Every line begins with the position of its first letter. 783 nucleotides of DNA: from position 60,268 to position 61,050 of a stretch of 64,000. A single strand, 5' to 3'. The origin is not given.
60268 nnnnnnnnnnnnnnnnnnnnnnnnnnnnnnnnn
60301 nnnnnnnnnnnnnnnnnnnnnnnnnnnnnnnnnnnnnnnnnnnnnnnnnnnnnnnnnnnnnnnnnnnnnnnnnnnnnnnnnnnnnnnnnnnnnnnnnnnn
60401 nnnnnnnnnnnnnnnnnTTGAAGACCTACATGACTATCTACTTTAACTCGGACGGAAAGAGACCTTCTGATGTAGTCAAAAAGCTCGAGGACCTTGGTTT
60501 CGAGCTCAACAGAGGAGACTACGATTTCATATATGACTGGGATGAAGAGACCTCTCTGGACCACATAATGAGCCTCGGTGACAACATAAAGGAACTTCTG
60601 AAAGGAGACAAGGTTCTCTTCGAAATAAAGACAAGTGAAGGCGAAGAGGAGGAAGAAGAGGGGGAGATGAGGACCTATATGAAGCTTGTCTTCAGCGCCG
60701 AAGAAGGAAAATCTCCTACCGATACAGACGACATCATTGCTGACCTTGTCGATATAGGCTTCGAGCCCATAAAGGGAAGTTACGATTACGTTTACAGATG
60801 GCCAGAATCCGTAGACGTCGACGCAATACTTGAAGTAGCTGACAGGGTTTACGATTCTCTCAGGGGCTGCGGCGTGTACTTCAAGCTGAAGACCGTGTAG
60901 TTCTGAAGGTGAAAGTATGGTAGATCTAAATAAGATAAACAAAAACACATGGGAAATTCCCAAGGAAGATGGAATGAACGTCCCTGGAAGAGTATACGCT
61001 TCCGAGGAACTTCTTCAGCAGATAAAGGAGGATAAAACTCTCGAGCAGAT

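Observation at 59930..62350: Archease / tandem-repeat unknown protein / RtcB: a candidate third component of the tRNA ligation module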

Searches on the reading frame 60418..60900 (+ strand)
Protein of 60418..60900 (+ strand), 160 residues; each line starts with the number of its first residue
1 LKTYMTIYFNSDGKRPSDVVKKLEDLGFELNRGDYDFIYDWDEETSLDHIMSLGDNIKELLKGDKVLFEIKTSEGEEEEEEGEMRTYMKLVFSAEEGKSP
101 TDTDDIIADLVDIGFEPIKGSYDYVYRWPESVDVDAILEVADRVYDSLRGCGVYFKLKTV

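Call 3: search_protein_families(library=pfam, proteins=[window:60418-60900:+], max_evalue=1)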
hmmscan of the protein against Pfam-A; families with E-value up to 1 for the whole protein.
window:60418-60900:+ (160 aa): 4 families
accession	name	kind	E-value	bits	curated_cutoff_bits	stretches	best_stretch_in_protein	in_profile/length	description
PF09520.16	RE_TdeIII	-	0.0039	17.3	27.2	1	62-157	142-234/242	Type II restriction endonuclease, TdeIII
PF20062.4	DUF6461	-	0.03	14.2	23.2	0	80-118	129-165/215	Family of unknown function (DUF6461)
PF07927.17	HicA_toxin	-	0.06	13.9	27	0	17-32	2-17/58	HicA toxin of bacterial toxin-antitoxin,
PF06868.16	DUF1257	-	0.28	11.9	22.2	0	23-49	35-64/103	Protein of unknown function (DUF1257)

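Call 4: search_protein_families(library=ncbifam, proteins=[window:60418-60900:+], max_evalue=1)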
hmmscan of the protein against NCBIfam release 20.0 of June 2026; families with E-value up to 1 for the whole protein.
window:60418-60900:+ (160 aa): 0 families

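Call 7: find_homologous_proteins(query=window:60418-60900:+)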
Query window:60418-60900:+ (160 aa): 9 proteins with E <= 0.001 among 38 candidates.
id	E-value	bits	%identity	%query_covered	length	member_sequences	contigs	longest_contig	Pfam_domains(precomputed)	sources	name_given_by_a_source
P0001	3.6e-97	341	100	98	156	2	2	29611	-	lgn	-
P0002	1.8e-82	293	78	100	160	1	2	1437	-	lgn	-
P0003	4.0e-80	286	76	100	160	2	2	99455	-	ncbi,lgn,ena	-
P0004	5.2e-79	282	80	98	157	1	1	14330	-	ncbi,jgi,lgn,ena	-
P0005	3.7e-64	234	64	100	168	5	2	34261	-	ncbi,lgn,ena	-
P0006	1.4e-63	232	62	100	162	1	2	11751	-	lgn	-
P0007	4.3e-63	230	61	100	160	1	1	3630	-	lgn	-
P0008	1.8e-60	222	59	100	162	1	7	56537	-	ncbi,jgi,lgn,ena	-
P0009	4.2e-60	221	60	100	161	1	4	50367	-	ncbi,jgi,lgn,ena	-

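Call 11: find_related_loci(query=A1, collection=genome_contigs, flank=5000)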
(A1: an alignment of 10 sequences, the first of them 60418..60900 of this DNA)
Query A1 (160 aa) in genome_contigs; peptide patterns used: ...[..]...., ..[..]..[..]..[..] (x = any residue, [..] = any of these).
52 stretches matched a pattern; 5 encode a relative of the query (tblastn E <= 1e-3); 5 distinct loci.
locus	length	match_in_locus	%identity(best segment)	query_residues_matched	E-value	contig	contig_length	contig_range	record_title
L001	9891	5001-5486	64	1-160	3e-70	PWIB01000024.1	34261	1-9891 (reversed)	MAG: Candidatus Aenigmatarchaeota archaeon isolate T1Sed10_105 T1-Sed10-C806, whole genome shotgun sequence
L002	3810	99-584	59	1-160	2e-66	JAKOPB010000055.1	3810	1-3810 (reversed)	MAG: Nanobdellati archaeon isolate DKSSA4_metawrap_30_20_bin.191 k141_691894_length_3810_cov_38.9896, whole genome shotg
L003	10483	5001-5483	60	1-160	3e-66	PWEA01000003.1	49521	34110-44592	MAG: Candidatus Aenigmatarchaeota archaeon isolate T1Sed10_94 T1-Sed10-C395, whole genome shotgun sequence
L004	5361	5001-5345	79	1-160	5e-58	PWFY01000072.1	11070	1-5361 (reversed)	MAG: Candidatus Aenigmatarchaeota archaeon isolate T1Sed10_213 T1-Sed10-C6566, whole genome shotgun sequence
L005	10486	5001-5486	63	1-160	6e-62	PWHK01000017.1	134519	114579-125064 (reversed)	MAG: Candidatus Aenigmatarchaeota archaeon isolate T1Sed10_130 T1-Sed10-C24, whole genome shotgun sequence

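Call 17: search_protein_families(library=pfam, proteins=[L001:4371-4931:+, L001:5552-8404:+, L003:4437-4931:+, L003:5500-6996:+, L005:4505-4936:+, L005:5542-6975:+, L002:666-2099:+, L001:8448-9122:+, L003:7032-7715:+, L005:7033-7464:+], max_evalue=0.00001)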
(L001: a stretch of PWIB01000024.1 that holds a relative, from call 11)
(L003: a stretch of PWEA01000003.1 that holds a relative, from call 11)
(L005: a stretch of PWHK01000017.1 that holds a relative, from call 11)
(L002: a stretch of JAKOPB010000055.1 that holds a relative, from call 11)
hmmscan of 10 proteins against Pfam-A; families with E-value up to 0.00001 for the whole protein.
L001:4371-4931:+ (186 aa): 1 family
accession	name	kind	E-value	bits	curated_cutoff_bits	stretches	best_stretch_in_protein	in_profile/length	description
PF01951.21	Archease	-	8.8e-41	139.9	25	1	48-186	2-136/136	Archease protein family (MTH1598/TM1083)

L001:5552-8404:+ (950 aa): 2 families
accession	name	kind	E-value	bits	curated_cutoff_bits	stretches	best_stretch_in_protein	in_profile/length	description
PF01139.22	RtcB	-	1.7e-164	548.5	27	2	549-950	48-426/426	tRNA-splicing ligase RtcB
PF14890.11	Intein_splicing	-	5.5e-14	52.7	35.8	1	107-568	5-155/155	Intein splicing domain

L003:4437-4931:+ (164 aa): 1 family
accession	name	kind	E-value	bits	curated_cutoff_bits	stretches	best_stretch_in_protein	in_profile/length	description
PF01951.21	Archease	-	2.6e-37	128.6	25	1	31-164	5-136/136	Archease protein family (MTH1598/TM1083)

L003:5500-6996:+ (498 aa): 1 family
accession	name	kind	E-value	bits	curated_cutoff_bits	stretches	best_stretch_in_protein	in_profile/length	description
PF01139.22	RtcB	-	1.7e-166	555.1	27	1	65-498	1-426/426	tRNA-splicing ligase RtcB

L005:4505-4936:+ (143 aa): 1 family
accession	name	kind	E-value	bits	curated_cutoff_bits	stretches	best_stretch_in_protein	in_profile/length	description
PF01951.21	Archease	-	1e-38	133.1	25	1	10-143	5-136/136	Archease protein family (MTH1598/TM1083)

L005:5542-6975:+ (477 aa): 1 family
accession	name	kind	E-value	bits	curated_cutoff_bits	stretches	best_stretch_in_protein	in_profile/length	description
PF01139.22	RtcB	-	3.4e-165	550.8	27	1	44-477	1-426/426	tRNA-splicing ligase RtcB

L002:666-2099:+ (477 aa): 1 family
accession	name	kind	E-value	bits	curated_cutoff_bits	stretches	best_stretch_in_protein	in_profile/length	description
PF01139.22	RtcB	-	4.3e-167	557.1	27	1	44-477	1-426/426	tRNA-splicing ligase RtcB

L001:8448-9122:+ (224 aa): 2 families
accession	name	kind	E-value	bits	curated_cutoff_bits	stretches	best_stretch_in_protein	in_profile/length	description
PF06745.19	ATPase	-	2.7e-63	213.9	26.6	1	6-221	1-228/231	KaiC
PF13481.12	AAA_25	-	6.1e-09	36.2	27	1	3-154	12-187/195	AAA domain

L003:7032-7715:+ (227 aa): 3 families
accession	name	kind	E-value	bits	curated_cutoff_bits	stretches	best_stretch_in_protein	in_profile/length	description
PF06745.19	ATPase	-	2.3e-59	201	26.6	1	9-224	1-228/231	KaiC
PF13481.12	AAA_25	-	9.1e-07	29.1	27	1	6-157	12-187/195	AAA domain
PF20720.3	nSTAND3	-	7.3e-06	26.2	27.2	0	26-71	16-58/155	Novel STAND NTPase 3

L005:7033-7464:+ (143 aa): 0 families

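Call 21: search_solved_structures(query=A1, max_evalue=10)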
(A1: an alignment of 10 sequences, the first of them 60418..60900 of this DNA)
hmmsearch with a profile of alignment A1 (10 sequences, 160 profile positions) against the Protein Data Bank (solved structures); distinct sequences matched with E-value up to 10: 0.

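Call 23: search_protein_representatives(alignment_id=A1)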
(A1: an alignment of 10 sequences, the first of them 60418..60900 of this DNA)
Query: 10 sequences, 160 profile positions. Proteins with E-value up to 0.001 (for the whole library): 154; up to 1e-10: 41; up to 1e-30: 1. The best 150 are listed.
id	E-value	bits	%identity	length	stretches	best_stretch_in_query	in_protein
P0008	6.4e-84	296.1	-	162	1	1-160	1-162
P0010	1.8e-19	86.6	-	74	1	1-72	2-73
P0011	2.8e-19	86.0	-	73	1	1-72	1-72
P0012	8.2e-18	81.2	-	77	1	1-75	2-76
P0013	1.5e-17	80.4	-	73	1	1-72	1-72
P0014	2.0e-17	80.0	-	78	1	1-74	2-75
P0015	7.9e-17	78.1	-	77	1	1-73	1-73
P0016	7.2e-16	74.9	-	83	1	1-72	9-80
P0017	1.7e-15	73.7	-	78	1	2-72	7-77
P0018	2.9e-15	73.0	-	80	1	2-74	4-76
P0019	3.3e-15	72.8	-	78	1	1-77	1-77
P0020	6.5e-15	71.8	-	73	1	1-72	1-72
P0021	6.6e-15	71.8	-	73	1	1-72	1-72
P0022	1.1e-14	71.1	-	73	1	1-73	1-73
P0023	1.7e-14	70.5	-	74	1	1-74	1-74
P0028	3.3e-13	66.3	-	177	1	3-159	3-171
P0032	6.4e-13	65.3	-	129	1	2-72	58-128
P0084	3.2e-08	50.1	-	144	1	1-76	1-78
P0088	4.7e-08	49.5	-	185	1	1-83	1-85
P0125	1.2e-05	41.7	-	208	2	29-79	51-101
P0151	2.1e-04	37.6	-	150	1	1-79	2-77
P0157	4.5e-04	36.6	-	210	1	1-88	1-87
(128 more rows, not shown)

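Call 25: search_protein_families(library=pfam, proteins=[P0010, P0011, P0012, P0013, P0015, P0020, P0028, P0084, P0088, P0151], max_evalue=1)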
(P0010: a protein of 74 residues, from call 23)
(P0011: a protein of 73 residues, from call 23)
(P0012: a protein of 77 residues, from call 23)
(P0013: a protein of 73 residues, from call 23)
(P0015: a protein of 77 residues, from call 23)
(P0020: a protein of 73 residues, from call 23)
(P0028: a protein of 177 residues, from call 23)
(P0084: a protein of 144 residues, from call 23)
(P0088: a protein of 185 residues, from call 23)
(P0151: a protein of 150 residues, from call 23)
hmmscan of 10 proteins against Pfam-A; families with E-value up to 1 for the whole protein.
P0010 (74 aa): 1 family
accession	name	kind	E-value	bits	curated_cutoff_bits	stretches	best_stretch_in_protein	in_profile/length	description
PF14084.11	DUF4264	-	0.021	14.9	27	1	45-72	10-37/52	Protein of unknown function (DUF4264)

P0011 (73 aa): 0 families

P0012 (77 aa): 0 families

P0013 (73 aa): 0 families

P0015 (77 aa): 0 families

P0020 (73 aa): 0 families

P0028 (177 aa): 4 families
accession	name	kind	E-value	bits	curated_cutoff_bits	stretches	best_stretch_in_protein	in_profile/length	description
PF20307.4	divDNAB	-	9.3e-05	21.7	26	2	9-41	177-209/356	Divergent DnaB-like ATPase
PF08868.15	YugN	-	0.019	15.4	25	0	18-43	12-36/130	YugN-like family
PF12167.14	Arm-DNA-bind_2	-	0.047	14.1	22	0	24-42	41-59/65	Arm DNA-binding domain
PF00563.25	EAL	-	0.077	12.8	31.3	0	111-137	132-158/236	EAL domain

P0084 (144 aa): 5 families
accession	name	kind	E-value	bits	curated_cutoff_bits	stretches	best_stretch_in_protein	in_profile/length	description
PF07191.17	Zn_ribbon_6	-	0.016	15.7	25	1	116-142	29-57/67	Double zinc ribbon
PF08274.17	Zn_Ribbon_YjdM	-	0.03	14.8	30.8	1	117-142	3-27/30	PhnA Zinc-Ribbon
PF22191.2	IBR_1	-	0.031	14.6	27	1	119-141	6-28/47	IBR domain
PF13453.11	Zn_ribbon_TFIIB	-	0.13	12.1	22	1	119-141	2-23/41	Transcription factor zinc-finger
PF14369.11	Zn_ribbon_19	-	0.18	12.4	30.8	0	135-143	3-11/35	zinc-ribbon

P0088 (185 aa): 17 families
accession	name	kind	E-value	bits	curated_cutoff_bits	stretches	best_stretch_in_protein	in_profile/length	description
PF14354.12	Lar_restr_allev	-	0.00017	22.2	28.6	2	117-140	6-33/58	Restriction alleviation protein Lar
PF18912.6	DZR_2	-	0.00052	20.2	27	1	114-182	7-56/56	Double zinc ribbon domain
PF12760.12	Zn_ribbon_IS1595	-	0.0013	19.1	25.4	1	115-140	19-45/46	Transposase zinc-ribbon domain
PF14690.11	Zn_ribbon_ISL3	-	0.0019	19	25.5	2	158-175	3-21/47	zinc-finger of transposase IS204/IS1001/IS1096/IS1165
PF01599.25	Ribosomal_S27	-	0.0046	17.3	22.3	2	158-182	18-42/44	Ribosomal protein S27a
PF12773.13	DZR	-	0.011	16.4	27.3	1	111-146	9-38/45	Double zinc ribbon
PF23137.1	HVO_0758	-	0.026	14.8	27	1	129-166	17-51/55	HVO_0758 mu-protein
PF01363.27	FYVE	-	0.029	14.9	27.8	1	155-183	6-32/67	FYVE zinc finger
PF17026.10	zf-RRPl_C4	-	0.046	14.3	28.9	1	116-148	3-34/108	Putative ribonucleoprotein zinc-finger pf C4 type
PF14369.11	Zn_ribbon_19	-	0.07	13.7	30.8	0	132-165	2-29/35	zinc-ribbon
PF13248.11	Zn_ribbon_3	-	0.11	12.4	27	1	152-166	11-25/26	zinc-ribbon domain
PF10080.14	FtrD-like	-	0.12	13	26.3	1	115-144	35-63/101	Membrane iron-sulfur containing protein FtrD-like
PF19561.4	DUF6083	-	0.12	12.6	27.1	0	150-176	12-38/112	Family of unknown function (DUF6083)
PF00253.27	Ribosomal_S14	-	0.13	12.4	27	0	159-173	17-31/54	Ribosomal protein S14p/S29e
PF09180.16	ProRS-C_1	-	0.17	12.5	31.5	0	110-134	47-71/71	Prolyl-tRNA synthetase, C-terminal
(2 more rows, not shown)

P0151 (150 aa): 23 families
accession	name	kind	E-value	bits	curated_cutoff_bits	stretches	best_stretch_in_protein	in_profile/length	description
PF14394.12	DUF4423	-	1.6e-05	25.2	30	1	101-144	31-74/165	Domain of unknown function (DUF4423)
PF01978.25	TrmB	-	0.00013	22.2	25.6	1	104-147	20-62/68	Sugar-specific transcriptional regulator TrmB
PF24270.1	HTH_Cmi2_C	-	0.0004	21.1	27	1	97-141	79-123/125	Cmi2, C-terminal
PF22798.2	DUF5817_CT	-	0.0014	18.8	29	1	119-144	28-52/54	DUF5817, C-terminal domain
PF10007.15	DUF2250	-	0.0018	18.8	24.4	1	96-140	11-56/93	Uncharacterized protein conserved in archaea (DUF2250)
PF07574.19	SMC_Nse1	-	0.0029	18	23.3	1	88-149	134-189/194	Nse1 non-SMC component of SMC5-6 complex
PF24409.1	wHTH-PRTase_assc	-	0.0032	17.9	27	1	107-141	12-46/83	wHTH-PRTase associated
PF03965.22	Penicillinase_R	-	0.008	17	22.6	1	108-147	19-62/115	Penicillinase repressor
PF19610.4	DUF6115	-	0.014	16.2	27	1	68-127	73-131/134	Family of unknown function (DUF6115)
PF05491.19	RuvB_C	-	0.014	15.8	24.7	1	95-143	8-61/72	RuvB C-terminal winged helix domain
PF02295.23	z-alpha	-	0.017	15.6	21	1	94-139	5-54/67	Adenosine deaminase z-alpha domain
PF21476.4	PF0610-like_N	-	0.018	15.7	33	1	96-130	4-38/50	PF0610-like, N-terminal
PF08784.17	RPA_C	-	0.037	15.2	22.6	1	82-136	37-99/106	Replication protein A C terminal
PF16365.12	EutK_C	-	0.055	13.9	27.5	1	105-144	13-51/52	Ethanolamine utilization protein EutK C-terminus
PF25483.1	DUF7906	-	0.066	13.5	27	1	89-148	61-117/215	Domain of unknown function (DUF7906)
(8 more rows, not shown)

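Call 26: predict_structure(alignment_id=A1)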
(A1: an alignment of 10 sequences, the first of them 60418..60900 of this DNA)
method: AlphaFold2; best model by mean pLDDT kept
length: 160 residues; sequences in the alignment: 10
mean_pLDDT: 86.7   pTM: 0.83
mean pLDDT of the five models: 86.7, 86.7, 86.0, 55.8, 50.0
residues with pLDDT >= 90: 75; 70-90: 77; 50-70: 7; < 50: 1
segments of 3 or more residues with pLDDT < 50: none
pLDDT, mean of each block of 10 residues (from residue 1): 92 95 91 85 84 90 93 66 82 89 79 85 84 88 93 91
secondary structure, 60 per line:
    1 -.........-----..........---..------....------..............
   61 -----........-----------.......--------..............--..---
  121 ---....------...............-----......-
elements in order: E2-10 H16-25 E37-40 H47-60 E66-73 E85-91 H100-113 E124-127 H134-148 E154-159

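Call 30: fold_search(model_id=the predicted structure, library=pdb)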
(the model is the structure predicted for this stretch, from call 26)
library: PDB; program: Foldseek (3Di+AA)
matches with E <= 10: 490; with E <= 0.001: 0
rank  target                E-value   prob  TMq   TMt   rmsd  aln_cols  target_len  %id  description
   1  5is2                  1.5e-03  0.96  0.34  0.16  14.0       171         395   10  Crystal structure of Mycobacterium avium SerB2 at pH 6.6 (released 2016-04-27)
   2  4nez                  2.2e-03  0.94  0.32  0.32  12.8       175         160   10  Crystal Structure of an engineered protein with ferredoxin fold, Northeast Structural Genomics Consortium (NESG) Target  (released 2014-01-15)
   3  5it4                  2.5e-03  0.94  0.34  0.16  14.1       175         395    9  Crystal structure of Mycobacterium avium SerB2 mutant D343N (released 2016-04-27)
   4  1u8s_A                2.5e-03  0.87  0.31  0.30  14.3       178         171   11  Crystal structure of putative glycine cleavage system transcriptional repressor (released 2004-08-17)
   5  5it0                  3.7e-03  0.93  0.35  0.16  14.2       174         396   10  Crystal structure of Mycobacterium avium SerB2 mutant D343N/D347N (released 2016-04-27)
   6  3p96                  3.7e-03  0.89  0.33  0.15  14.1       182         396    9  Crystal structure of Phosphoserine phosphatase SerB from Mycobacterium avium, native form (released 2010-11-10)
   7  4ney_B                5.3e-03  0.90  0.34  0.31  13.7       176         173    9  Crystal Structure of an engineered protein with ferredoxin fold, Northeast Structural Genomics Consortium (NESG) Targe (released 2014-01-15)
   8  5t41                  6.5e-03  0.84  0.32  0.15  14.1       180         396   10  Crystal structure of Mycobacterium avium SerB2 mutant S275A/R279A at pH 6.6 with ethylene glycol bound at ACT- I domain (released 2016-11-16)
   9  1s7h_D                1.1e-02  0.85  0.36  0.32  16.2       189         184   10  Structural Genomics, 2.2A crystal structure of protein YKOF from Bacillus subtilis (released 2004-07-06)
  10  1sbr_B                1.2e-02  0.75  0.34  0.31  16.2       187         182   11  The structure and function of B. subtilis YkoF gene product: the complex with thiamin (released 2004-10-05)
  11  2nyi_B                1.3e-02  0.66  0.31  0.30  14.2       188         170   12  Crystal Structure of an Unknown Protein from Galdieria sulphuraria (released 2006-12-12)
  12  4ney_A                1.6e-02  0.75  0.33  0.31  13.2       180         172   10  Crystal Structure of an engineered protein with ferredoxin fold, Northeast Structural Genomics Consortium (NESG) Targe (released 2014-01-15)
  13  4hhu_A                1.9e-02  0.69  0.32  0.31  10.7       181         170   11  Crystal Structure of Engineered Protein. Northeast Structural Genomics Consortium Target OR280. (released 2012-10-24)
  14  1s7h_B                2.6e-02  0.69  0.36  0.32  14.6       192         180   10  Structural Genomics, 2.2A crystal structure of protein YKOF from Bacillus subtilis (released 2004-07-06)
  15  1u8s_B                2.6e-02  0.51  0.31  0.29  14.2       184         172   11  Crystal structure of putative glycine cleavage system transcriptional repressor (released 2004-08-17)
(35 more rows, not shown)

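Call 31: find_homologous_proteins(query=A2, max_evalue=0.001)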
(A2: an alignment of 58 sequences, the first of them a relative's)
Query A2 (58 sequences) (74 aa, profile of the alignment): 349 proteins with E <= 0.001 among 471 candidates; the best 120 are listed.
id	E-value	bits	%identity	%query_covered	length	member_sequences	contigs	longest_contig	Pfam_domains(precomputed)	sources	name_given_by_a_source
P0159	3.2e-29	118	51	99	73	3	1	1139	-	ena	-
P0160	3.1e-28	115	51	99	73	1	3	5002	-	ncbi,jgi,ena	-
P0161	1.2e-27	113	49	96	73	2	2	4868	-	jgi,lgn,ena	jgi:hypothetical protein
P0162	1.8e-27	113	49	96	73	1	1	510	-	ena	-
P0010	6.9e-27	111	100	100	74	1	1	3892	-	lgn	-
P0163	2.0e-26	109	84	100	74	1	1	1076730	-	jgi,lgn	jgi:hypothetical protein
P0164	1.3e-25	107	30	99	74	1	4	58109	-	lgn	-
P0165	2.1e-25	106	51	99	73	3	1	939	-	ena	-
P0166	3.3e-25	105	35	96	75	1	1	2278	-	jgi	-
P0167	5.2e-25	105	32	99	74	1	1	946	-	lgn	-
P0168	6.8e-25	104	33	99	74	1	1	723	-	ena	-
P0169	7.7e-25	104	27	99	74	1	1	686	-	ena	-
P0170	8.1e-25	104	32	99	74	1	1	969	-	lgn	-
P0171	1.0e-24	104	30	99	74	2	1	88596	-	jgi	jgi:hypothetical protein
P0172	1.0e-24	104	32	99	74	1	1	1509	-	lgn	-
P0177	1.8e-24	103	33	99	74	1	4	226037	-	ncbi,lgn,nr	ncbi:MAG TPA: hypothetical protein VGV89_01635 [Thermoplasmata archaeon]|nr:hypothetical protein [Th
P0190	3.4e-24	102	29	99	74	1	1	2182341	-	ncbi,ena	-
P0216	9.5e-24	101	31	100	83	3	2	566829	-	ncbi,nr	ncbi:MAG: hypothetical protein KGJ23_00015 [Euryarchaeota archaeon]|nr:hypothetical protein [Euryarc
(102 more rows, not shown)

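Call 32: find_encoding_contigs(protein=P0163, flank=5000, max_places=2)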
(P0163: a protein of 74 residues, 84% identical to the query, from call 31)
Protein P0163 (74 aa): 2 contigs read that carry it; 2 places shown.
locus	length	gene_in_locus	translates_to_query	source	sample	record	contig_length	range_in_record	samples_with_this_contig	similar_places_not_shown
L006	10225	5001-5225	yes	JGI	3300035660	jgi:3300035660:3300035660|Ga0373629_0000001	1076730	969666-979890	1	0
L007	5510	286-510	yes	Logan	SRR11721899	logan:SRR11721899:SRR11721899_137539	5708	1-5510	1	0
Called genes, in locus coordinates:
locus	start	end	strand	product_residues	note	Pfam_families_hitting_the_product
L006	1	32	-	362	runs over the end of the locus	PF04055:Radical_SAM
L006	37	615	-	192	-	PF00753:Lactamase_B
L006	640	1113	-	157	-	PF00731:AIRC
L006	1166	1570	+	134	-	-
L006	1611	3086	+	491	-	PF13230:GATase_4 (faint), PF13522:GATase_6, PF13537:GATase_7, PF00156:Pribosyltran (weak)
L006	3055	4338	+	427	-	PF02844:GARS_N, PF01071:GARS_A, PF02786:CPSase_L_D2, PF02222:ATP-grasp (weak), PF02843:GARS_C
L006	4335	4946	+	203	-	PF00551:Formyl_trans_N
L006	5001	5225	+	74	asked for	-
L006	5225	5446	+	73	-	-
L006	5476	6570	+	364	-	PF02005:TRM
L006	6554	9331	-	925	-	PF07705:CARDB (weak), PF13620:CarboxypepD_reg (faint)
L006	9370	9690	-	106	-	-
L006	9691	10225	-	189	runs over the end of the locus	PF05763:DUF835 (faint), PF06745:ATPase (weak), PF24336:DUF7504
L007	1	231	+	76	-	?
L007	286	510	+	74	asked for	-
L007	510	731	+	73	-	-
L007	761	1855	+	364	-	PF02005:TRM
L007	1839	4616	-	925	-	PF07705:CARDB (weak), PF13620:CarboxypepD_reg (faint)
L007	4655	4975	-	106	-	-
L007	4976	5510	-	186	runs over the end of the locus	PF05763:DUF835 (faint), PF06745:ATPase (weak), PF24336:DUF7504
